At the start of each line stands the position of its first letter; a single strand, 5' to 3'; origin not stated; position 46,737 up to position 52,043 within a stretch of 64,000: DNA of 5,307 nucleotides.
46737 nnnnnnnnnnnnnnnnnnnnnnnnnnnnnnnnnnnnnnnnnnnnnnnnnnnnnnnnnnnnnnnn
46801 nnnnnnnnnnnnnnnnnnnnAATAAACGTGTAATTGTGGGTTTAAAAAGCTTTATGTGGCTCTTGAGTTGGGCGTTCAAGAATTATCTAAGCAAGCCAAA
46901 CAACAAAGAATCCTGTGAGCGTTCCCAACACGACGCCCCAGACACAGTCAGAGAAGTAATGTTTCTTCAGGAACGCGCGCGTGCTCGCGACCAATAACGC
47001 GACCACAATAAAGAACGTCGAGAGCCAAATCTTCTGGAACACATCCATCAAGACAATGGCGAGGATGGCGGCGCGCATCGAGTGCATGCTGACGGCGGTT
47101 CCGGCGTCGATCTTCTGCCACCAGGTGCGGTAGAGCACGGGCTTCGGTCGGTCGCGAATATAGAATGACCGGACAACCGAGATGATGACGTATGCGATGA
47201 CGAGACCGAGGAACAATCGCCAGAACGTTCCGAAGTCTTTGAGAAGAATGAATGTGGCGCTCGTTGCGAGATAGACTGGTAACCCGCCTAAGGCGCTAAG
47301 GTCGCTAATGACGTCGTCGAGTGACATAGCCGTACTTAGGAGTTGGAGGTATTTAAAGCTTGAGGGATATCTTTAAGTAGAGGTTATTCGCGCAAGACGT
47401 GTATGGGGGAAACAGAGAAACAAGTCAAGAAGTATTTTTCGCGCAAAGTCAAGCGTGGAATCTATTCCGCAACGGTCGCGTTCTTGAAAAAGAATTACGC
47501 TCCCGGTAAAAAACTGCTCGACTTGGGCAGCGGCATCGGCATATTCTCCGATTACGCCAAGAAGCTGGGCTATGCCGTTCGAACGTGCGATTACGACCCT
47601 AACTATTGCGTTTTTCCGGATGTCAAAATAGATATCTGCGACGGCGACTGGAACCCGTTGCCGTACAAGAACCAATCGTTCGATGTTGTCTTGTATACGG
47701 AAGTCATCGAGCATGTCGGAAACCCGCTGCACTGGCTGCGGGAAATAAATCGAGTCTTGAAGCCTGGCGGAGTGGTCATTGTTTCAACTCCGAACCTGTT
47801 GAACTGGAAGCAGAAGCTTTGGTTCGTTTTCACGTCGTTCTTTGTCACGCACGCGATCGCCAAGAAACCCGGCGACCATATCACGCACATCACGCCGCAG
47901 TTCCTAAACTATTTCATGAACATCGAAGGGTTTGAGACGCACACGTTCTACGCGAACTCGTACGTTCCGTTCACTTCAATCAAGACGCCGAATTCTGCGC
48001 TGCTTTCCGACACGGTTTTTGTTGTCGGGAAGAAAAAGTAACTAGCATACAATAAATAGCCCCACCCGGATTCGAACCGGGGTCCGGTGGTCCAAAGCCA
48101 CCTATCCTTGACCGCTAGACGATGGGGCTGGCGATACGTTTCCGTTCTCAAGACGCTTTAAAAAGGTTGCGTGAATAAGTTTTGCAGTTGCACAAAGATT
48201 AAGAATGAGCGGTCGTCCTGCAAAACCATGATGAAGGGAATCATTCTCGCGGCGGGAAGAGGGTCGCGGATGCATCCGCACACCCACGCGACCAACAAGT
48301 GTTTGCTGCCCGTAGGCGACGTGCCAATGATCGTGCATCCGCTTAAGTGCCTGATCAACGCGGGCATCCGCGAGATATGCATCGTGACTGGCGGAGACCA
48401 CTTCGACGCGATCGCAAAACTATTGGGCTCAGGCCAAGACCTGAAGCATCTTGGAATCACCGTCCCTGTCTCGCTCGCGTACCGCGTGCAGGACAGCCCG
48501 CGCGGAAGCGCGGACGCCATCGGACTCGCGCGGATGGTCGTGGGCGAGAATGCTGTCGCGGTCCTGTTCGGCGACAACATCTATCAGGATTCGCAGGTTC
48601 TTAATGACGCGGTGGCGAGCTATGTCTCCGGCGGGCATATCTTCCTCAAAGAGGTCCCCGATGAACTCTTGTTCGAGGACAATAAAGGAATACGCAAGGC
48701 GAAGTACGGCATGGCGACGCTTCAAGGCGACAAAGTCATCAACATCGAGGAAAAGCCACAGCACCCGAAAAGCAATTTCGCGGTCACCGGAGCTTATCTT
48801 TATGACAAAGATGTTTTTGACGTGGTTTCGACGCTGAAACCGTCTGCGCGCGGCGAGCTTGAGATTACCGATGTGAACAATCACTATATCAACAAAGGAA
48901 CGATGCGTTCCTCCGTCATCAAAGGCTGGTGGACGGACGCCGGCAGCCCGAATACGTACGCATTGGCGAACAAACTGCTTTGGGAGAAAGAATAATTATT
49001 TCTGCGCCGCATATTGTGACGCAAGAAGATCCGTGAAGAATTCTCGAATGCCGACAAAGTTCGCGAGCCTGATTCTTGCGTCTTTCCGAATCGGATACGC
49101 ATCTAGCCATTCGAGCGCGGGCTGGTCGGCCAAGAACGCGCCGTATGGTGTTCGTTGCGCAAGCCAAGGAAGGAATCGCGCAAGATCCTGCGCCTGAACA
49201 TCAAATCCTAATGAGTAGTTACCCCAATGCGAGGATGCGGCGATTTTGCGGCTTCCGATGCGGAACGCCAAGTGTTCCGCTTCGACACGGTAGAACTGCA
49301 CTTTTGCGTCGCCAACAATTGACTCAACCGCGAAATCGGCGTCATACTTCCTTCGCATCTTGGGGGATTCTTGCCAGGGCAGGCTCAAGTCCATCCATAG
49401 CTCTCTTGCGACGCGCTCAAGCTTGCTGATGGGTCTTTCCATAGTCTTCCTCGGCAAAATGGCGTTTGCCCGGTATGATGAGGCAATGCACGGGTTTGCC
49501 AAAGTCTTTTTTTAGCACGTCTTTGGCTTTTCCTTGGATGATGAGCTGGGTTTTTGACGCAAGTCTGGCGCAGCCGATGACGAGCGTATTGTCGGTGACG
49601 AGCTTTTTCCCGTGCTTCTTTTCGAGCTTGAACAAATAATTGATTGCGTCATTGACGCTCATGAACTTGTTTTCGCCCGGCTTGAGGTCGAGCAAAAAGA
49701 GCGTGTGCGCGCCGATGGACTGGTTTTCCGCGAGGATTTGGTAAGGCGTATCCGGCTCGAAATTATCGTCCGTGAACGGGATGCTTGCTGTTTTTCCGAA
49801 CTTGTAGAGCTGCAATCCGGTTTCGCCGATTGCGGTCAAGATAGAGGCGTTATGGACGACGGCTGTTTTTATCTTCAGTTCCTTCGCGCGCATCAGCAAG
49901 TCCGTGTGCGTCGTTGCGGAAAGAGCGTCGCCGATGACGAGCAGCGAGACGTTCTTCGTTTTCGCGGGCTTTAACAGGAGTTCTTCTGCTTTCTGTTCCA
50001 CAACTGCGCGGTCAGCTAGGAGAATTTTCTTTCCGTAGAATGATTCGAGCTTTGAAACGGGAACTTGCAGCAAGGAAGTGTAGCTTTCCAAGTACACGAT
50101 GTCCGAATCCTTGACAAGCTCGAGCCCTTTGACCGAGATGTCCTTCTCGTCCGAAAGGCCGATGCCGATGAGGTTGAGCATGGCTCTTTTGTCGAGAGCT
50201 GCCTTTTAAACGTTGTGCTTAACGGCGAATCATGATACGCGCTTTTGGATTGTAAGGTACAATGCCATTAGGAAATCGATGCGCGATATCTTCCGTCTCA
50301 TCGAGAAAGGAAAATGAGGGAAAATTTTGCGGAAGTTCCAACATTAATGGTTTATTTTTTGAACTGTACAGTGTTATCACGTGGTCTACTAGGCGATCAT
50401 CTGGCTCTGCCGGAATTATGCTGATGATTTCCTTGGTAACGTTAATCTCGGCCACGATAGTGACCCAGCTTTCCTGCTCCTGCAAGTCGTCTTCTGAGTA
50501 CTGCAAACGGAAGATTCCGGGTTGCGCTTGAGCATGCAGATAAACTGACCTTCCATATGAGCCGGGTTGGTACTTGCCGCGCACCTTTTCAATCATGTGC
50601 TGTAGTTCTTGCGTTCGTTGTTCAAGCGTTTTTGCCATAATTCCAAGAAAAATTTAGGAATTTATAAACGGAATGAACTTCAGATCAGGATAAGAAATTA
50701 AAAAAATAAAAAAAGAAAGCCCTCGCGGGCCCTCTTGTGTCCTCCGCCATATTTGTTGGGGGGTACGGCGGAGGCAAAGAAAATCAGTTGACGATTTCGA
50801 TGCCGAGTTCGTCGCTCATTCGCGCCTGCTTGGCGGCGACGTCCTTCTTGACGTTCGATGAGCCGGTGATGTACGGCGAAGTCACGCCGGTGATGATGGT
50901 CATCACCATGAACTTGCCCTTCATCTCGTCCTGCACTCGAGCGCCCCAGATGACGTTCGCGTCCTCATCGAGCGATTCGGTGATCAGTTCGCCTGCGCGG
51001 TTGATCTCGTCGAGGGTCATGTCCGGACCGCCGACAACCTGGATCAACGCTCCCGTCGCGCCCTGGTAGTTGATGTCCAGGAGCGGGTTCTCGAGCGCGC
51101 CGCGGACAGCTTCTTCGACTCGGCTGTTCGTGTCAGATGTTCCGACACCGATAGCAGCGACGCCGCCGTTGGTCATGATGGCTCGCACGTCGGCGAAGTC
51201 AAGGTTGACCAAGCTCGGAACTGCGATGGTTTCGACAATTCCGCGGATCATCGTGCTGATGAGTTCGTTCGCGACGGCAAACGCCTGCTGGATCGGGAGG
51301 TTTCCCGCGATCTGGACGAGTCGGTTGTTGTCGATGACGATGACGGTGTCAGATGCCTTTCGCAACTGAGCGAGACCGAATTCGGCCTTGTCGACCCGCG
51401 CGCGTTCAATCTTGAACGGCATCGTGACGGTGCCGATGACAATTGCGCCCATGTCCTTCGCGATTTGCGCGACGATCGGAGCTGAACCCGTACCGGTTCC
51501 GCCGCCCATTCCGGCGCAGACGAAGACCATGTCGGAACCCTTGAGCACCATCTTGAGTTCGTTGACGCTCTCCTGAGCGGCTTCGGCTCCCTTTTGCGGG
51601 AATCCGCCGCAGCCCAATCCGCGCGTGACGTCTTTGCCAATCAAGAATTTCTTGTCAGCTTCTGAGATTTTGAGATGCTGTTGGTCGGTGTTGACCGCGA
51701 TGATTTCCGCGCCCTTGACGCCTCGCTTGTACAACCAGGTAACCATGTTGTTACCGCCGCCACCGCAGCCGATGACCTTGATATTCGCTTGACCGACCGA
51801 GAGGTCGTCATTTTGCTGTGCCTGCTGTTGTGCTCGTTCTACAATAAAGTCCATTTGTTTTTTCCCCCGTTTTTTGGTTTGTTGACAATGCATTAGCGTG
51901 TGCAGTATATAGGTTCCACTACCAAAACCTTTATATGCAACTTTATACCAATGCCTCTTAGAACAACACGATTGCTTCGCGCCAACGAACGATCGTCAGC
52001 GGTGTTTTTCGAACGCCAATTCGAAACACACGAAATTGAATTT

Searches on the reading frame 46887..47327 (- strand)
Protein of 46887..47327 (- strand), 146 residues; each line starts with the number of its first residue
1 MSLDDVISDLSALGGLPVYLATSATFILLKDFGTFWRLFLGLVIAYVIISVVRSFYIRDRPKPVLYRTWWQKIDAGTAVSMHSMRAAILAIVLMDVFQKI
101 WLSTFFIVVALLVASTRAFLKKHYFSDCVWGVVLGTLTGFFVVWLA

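Call 57: search_protein_families(library=pfam, proteins=[window:46887-47327:-], max_evalue=0.001)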
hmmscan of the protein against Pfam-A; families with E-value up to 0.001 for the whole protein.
window:46887-47327:- (146 aa): 1 family
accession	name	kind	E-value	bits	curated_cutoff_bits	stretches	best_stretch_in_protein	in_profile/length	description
PF01569.27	PAP2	-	2.1e-12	47.3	27.2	1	36-144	3-123/130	PAP2 superfamily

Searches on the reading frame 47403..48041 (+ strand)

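Call 59: search_protein_families(library=pfam, proteins=[window:47403-48041:+], max_evalue=0.001)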
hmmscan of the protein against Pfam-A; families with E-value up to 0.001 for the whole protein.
window:47403-48041:+ (212 aa): 7 families
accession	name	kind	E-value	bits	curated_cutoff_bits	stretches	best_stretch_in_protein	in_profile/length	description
PF13489.12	Methyltransf_23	-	8.7e-19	68.3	27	1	22-178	10-160/164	Methyltransferase domain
PF08241.18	Methyltransf_11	-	1e-17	65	21.2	1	39-127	1-95/95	Methyltransferase domain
PF13847.12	Methyltransf_31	-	6.9e-12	45.7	27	1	77-134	57-116/145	Methyltransferase domain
PF13649.12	Methyltransf_25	-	3.6e-10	40.8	27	1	39-123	2-97/97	Methyltransferase domain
PF08242.18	Methyltransf_12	-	4.3e-10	40.6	30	1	39-125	1-98/98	Methyltransferase domain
PF07021.18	MetW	-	1.6e-07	31.6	21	1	30-140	9-120/193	Methionine biosynthesis protein MetW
PF01209.24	Ubie_methyltran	-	9.4e-05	22.3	20.1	1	75-127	99-151/233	ubiE/COQ5 methyltransferase family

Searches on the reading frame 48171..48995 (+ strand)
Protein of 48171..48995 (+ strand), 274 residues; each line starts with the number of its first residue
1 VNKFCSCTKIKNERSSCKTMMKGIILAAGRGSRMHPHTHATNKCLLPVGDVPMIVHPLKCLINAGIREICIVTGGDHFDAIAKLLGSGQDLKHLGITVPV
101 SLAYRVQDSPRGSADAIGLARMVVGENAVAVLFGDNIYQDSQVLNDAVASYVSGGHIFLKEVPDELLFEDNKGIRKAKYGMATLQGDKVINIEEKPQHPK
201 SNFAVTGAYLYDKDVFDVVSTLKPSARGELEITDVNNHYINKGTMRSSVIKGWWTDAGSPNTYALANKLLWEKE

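Call 59: search_protein_families(library=pfam, proteins=[window:48171-48995:+], max_evalue=0.001)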
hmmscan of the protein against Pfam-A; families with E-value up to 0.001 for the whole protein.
window:48171-48995:+ (274 aa): 2 families
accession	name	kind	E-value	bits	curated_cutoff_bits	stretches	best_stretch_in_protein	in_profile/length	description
PF00483.29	NTP_transferase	-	8.1e-45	153.7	21.2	1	22-269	1-241/245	Nucleotidyl transferase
PF12804.13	NTP_transf_3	-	3.6e-11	43.9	27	1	23-152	1-112/160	MobA-like NTP transferase domain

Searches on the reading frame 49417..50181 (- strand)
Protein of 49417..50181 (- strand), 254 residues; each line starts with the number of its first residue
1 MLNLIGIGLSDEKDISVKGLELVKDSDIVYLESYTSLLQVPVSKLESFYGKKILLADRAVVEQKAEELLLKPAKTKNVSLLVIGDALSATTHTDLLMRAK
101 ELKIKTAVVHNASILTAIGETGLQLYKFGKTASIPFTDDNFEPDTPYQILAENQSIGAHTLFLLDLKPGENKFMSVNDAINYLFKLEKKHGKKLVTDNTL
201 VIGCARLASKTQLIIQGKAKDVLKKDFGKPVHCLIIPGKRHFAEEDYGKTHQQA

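Call 59: search_protein_families(library=pfam, proteins=[window:49417-50181:-], max_evalue=0.001)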
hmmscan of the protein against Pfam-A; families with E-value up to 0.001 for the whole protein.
window:49417-50181:- (254 aa): 1 family
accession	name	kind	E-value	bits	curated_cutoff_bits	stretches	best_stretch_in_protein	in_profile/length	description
PF00590.25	TP_methylase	-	8.4e-16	59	27.8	1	1-221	1-210/212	Tetrapyrrole (Corrin/Porphyrin) Methylases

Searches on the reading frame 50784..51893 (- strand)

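Call 59: search_protein_families(library=pfam, proteins=[window:50784-51893:-], max_evalue=0.001)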
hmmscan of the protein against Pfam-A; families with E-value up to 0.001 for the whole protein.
window:50784-51893:- (369 aa): 2 families
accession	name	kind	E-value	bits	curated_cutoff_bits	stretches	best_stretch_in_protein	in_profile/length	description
PF00091.31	Tubulin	-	2.4e-46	158.9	33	1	37-196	1-189/190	Tubulin/FtsZ family, GTPase domain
PF12327.13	FtsZ_C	-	1.5e-31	109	27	1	244-337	1-94/95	FtsZ family, C-terminal domain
